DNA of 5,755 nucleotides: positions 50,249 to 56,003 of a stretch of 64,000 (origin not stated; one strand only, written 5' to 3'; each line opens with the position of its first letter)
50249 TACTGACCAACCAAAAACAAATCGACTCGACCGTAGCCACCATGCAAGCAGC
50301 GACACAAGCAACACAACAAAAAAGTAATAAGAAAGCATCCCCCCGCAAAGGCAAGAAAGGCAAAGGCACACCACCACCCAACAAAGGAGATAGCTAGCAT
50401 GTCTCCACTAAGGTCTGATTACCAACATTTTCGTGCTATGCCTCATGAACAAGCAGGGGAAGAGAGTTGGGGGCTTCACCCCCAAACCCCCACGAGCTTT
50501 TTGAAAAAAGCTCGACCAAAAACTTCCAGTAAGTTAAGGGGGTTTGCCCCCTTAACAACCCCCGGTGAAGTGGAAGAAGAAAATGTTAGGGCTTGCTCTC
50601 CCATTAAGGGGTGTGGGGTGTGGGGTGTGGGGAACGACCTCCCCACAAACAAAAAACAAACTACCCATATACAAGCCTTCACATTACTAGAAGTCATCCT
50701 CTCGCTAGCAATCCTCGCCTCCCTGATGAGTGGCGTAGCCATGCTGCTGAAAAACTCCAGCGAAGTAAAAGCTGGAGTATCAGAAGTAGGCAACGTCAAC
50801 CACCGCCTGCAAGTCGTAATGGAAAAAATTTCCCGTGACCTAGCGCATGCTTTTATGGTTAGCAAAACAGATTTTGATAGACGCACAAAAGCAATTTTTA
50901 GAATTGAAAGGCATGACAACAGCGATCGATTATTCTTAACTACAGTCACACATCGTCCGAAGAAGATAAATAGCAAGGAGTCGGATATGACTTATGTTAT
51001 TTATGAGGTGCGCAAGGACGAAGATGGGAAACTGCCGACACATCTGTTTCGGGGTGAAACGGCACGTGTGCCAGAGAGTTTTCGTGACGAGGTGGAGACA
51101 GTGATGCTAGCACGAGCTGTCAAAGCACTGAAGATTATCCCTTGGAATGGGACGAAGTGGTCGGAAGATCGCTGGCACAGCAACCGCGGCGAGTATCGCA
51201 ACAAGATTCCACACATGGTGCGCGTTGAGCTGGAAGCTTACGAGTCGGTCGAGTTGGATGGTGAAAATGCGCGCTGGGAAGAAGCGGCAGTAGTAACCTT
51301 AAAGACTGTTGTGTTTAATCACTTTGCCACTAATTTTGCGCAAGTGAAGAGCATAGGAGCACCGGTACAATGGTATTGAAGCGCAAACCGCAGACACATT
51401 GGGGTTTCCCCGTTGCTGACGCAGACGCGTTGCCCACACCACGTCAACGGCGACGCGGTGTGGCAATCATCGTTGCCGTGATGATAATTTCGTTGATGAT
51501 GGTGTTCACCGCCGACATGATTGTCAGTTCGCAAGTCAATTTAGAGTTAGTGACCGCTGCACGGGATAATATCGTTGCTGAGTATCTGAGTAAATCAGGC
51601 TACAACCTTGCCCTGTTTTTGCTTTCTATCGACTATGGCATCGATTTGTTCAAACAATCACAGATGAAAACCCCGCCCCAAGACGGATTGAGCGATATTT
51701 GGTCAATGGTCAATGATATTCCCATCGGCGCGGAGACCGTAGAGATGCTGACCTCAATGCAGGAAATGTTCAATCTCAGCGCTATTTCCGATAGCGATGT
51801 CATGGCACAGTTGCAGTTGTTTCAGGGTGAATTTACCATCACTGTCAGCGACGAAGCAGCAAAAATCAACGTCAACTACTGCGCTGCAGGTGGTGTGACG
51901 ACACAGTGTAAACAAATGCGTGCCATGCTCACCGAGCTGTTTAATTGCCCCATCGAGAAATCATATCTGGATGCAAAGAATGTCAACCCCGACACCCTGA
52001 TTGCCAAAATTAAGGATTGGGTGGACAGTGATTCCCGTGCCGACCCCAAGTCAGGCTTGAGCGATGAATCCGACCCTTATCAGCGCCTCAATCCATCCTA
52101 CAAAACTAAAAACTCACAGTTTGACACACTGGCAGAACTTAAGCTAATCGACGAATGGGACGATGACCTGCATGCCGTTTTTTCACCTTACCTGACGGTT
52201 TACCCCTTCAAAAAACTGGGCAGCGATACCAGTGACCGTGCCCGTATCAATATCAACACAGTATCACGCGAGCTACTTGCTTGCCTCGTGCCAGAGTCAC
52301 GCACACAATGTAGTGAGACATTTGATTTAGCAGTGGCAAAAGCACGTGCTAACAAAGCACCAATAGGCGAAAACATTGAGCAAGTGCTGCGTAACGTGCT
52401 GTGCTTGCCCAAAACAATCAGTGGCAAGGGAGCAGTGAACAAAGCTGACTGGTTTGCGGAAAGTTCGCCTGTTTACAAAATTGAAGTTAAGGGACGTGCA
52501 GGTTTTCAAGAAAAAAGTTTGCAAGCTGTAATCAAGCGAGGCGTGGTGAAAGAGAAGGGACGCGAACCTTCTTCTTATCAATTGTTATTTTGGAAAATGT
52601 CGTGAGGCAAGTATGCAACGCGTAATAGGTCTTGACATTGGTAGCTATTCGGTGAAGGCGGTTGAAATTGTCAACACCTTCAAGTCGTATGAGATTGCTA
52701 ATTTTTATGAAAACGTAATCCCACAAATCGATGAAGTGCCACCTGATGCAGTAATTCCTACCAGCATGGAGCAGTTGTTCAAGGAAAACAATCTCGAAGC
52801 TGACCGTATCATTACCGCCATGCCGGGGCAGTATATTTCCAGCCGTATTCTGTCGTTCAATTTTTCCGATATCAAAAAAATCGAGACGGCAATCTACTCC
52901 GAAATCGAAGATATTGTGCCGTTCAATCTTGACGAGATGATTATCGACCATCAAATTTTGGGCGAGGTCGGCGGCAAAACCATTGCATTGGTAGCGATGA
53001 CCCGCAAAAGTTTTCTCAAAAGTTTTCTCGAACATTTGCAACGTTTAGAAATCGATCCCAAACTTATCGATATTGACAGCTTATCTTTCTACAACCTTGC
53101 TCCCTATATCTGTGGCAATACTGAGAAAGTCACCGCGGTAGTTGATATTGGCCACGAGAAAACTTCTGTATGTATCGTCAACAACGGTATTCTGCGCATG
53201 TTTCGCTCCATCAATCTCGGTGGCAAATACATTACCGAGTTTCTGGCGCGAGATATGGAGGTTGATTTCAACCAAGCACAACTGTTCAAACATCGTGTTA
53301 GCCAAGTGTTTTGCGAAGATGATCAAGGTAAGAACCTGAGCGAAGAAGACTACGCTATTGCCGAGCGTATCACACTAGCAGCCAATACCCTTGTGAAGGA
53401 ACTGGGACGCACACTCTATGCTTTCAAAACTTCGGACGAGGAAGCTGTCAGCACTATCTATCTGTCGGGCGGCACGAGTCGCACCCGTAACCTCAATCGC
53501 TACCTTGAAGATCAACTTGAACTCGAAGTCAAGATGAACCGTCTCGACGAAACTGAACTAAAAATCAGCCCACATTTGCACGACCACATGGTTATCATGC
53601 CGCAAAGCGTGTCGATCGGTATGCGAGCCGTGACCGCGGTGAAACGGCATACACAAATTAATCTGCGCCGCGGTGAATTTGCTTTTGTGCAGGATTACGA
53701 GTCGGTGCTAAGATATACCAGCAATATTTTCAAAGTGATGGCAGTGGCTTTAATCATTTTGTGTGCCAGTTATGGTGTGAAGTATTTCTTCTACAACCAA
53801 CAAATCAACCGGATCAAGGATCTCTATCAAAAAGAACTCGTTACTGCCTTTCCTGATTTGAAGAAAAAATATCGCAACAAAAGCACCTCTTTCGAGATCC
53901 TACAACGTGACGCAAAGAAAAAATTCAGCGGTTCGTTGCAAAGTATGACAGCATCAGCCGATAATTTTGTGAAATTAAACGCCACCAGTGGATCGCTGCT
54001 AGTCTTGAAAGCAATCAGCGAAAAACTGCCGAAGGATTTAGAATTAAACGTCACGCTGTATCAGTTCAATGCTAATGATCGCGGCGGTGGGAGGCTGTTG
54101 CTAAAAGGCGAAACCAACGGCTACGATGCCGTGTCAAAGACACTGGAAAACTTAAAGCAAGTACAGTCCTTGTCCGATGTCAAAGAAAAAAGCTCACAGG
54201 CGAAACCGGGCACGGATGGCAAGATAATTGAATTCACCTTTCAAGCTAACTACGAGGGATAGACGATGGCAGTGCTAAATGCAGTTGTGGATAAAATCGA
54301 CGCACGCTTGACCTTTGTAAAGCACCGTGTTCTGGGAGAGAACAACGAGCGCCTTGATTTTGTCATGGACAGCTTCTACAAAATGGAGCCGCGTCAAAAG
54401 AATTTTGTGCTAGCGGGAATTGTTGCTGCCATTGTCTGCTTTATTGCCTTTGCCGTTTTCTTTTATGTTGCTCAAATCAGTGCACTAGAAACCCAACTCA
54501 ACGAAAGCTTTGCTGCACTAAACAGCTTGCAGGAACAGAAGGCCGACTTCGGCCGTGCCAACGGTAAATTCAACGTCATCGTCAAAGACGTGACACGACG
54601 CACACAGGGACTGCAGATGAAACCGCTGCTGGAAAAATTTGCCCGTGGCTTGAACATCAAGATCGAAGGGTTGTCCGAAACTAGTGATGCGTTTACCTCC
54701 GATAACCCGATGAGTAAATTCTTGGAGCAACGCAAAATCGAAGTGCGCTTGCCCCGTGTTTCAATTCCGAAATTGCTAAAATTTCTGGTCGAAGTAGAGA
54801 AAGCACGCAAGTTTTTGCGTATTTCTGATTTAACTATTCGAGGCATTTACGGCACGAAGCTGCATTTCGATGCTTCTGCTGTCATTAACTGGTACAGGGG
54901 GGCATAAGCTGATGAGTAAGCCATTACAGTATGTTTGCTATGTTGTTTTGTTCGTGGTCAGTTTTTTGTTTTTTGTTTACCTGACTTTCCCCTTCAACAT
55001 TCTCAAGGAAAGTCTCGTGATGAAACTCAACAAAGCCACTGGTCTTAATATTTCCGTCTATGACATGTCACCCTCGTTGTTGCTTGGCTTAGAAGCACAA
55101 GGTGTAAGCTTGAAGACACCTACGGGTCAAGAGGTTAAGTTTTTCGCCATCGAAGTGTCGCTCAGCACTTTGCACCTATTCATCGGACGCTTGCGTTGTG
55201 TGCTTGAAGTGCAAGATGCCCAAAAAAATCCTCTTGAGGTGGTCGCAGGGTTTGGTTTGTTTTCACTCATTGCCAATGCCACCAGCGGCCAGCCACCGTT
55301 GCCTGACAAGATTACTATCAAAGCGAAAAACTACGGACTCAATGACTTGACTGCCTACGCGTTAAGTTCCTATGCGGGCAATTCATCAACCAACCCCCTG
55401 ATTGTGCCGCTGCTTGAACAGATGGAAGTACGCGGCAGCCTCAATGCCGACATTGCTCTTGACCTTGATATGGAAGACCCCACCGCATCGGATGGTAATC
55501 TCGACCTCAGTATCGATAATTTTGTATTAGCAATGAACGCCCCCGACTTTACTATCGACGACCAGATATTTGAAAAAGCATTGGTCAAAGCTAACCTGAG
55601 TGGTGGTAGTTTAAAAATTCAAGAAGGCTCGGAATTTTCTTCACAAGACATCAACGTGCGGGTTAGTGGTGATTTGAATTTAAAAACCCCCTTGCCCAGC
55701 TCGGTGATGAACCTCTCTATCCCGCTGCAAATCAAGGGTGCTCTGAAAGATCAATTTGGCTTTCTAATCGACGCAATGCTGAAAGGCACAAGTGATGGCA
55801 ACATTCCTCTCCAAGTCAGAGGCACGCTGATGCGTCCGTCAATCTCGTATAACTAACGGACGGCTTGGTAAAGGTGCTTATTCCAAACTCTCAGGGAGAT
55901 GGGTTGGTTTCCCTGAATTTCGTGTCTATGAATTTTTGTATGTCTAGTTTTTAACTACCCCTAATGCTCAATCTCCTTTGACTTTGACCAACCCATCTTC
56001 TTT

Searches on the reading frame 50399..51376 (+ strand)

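Call 71: search_protein_families(library=ncbifam, proteins=[window:50399-51376:+], max_evalue=0.001)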
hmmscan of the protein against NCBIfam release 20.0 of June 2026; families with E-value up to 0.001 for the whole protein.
window:50399-51376:+ (326 aa): 4 families
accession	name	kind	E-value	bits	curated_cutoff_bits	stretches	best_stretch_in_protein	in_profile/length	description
TIGR02599.1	TIGR02599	subfamily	3.2e-05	23.3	256.5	1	93-162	1-70/361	Verru_Chthon cassette protein C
NF041002.1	pilin_ComGF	equivalog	0.00032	20.9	80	1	92-151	2-59/139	competence type IV pilus minor pilin ComGF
TIGR02532.1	IV_pilin_GFxxxE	domain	0.00064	19.5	16.3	1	93-113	3-23/24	prepilin-type N-terminal cleavage/methylation domain-containing protein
TIGR01711.1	gspJ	equivalog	0.00098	19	64.85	0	93-280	2-179/192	type II secretion system minor pseudopilin GspJ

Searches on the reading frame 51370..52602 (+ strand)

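Call 71: search_protein_families(library=ncbifam, proteins=[window:51370-52602:+], max_evalue=0.001)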
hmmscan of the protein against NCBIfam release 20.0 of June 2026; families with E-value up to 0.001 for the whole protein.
window:51370-52602:+ (411 aa): 1 family
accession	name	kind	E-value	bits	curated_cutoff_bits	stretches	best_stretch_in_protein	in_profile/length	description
NF037980.1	T2SS_GspK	equivalog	2.6e-29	102.7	130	1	29-391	2-297/307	type II secretion system minor pseudopilin GspK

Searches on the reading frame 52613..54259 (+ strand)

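Call 71: search_protein_families(library=ncbifam, proteins=[window:52613-54259:+], max_evalue=0.001)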
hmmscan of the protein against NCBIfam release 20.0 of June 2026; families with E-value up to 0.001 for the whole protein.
window:52613-54259:+ (549 aa): 8 families
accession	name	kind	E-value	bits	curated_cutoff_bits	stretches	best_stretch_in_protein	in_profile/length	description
TIGR01175.1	pilM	subfamily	4.7e-34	117.9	133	1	4-306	5-310/348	type IV pilus assembly protein PilM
NF045709.1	Amuc_1101_fam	equivalog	4.9e-29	101.6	650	1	46-353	52-361/608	Amuc_1101 family PilM-like pilus complex protein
TIGR01174.1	ftsA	equivalog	1.7e-07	30.7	175.85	1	174-242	198-267/371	cell division protein FtsA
NF011660.0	PRK15080.1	equivalog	2e-06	27.3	182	0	174-228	143-197/277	ethanolamine utilization protein EutJ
NF045943.2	MAG3720_fam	hypoth_equivalog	4.1e-06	26.1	70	1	170-314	196-340/395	MAG3720 family protein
TIGR01709.2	typeII_sec_gspL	equivalog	0.00028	20.1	65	1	335-451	219-308/392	type II secretion system protein GspL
TIGR02529.1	EutJ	subfamily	0.00074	19.1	152.1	0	174-228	110-164/239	ethanolamine utilization protein EutJ family protein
NF045840.1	SHxHSH_motif_LP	equivalog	0.00087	18.5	225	0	390-435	49-94/331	HxHSH motif-containing lipoprotein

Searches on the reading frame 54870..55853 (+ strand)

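Call 71: search_protein_families(library=ncbifam, proteins=[window:54870-55853:+], max_evalue=0.001)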
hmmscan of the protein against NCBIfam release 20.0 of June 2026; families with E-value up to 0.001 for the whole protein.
window:54870-55853:+ (328 aa): 1 family
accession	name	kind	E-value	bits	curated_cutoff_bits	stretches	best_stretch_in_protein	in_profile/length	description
TIGR04411.1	T2SS_GspN_Lepto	equivalog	1.3e-33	116.7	50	2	182-325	135-280/280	type II secretion system protein GspN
